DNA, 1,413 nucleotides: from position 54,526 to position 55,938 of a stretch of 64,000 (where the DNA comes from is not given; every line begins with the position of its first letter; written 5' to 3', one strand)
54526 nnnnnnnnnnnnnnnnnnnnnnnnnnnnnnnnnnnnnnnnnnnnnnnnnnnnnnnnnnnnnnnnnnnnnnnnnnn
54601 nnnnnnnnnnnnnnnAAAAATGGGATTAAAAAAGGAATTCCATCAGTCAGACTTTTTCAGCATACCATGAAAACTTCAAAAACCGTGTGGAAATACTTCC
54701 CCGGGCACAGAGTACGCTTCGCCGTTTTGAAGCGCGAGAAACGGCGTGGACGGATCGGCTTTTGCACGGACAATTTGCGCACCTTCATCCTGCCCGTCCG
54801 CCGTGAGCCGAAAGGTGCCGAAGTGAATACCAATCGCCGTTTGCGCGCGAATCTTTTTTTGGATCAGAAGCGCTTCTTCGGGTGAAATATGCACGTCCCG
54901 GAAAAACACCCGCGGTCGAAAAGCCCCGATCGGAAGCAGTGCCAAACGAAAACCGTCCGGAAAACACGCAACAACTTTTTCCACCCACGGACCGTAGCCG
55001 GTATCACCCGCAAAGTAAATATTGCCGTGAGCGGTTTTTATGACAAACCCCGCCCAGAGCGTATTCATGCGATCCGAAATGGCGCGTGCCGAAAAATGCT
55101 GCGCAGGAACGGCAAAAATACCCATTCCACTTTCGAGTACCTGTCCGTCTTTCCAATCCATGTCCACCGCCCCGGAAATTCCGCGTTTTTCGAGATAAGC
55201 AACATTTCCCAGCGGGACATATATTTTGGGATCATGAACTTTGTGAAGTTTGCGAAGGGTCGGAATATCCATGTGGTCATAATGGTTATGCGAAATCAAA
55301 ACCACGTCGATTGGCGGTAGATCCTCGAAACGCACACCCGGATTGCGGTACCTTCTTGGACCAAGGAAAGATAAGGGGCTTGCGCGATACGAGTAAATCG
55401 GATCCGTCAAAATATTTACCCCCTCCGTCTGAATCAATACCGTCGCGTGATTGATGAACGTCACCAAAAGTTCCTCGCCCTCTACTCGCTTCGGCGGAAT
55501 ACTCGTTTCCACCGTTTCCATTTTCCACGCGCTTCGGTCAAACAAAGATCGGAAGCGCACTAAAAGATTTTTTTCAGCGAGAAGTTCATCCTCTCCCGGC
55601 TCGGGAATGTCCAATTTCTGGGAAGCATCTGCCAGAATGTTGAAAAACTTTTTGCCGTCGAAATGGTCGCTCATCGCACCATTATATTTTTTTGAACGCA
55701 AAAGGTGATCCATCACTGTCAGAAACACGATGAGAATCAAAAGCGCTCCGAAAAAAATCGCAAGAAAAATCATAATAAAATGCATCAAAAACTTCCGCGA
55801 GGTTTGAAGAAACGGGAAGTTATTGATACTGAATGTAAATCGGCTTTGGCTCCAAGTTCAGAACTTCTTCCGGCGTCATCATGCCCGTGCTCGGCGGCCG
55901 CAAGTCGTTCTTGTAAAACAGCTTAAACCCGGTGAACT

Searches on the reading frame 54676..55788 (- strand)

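Call 79: search_protein_families(library=pfam, proteins=[window:54676-55788:-], max_evalue=0.001)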
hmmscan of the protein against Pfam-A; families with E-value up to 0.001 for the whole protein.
window:54676-55788:- (370 aa): 3 families
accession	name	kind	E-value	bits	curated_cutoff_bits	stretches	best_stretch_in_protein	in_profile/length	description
PF12706.13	Lactamase_B_2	-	1.1e-36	126.7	27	1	125-323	2-200/200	Beta-lactamase superfamily domain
PF13483.12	Lactamase_B_3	-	9.2e-14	52.2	24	1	109-321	2-159/160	Beta-lactamase superfamily domain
PF00753.33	Lactamase_B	-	4.6e-05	23.9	22.7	1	113-173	5-57/196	Metallo-beta-lactamase superfamily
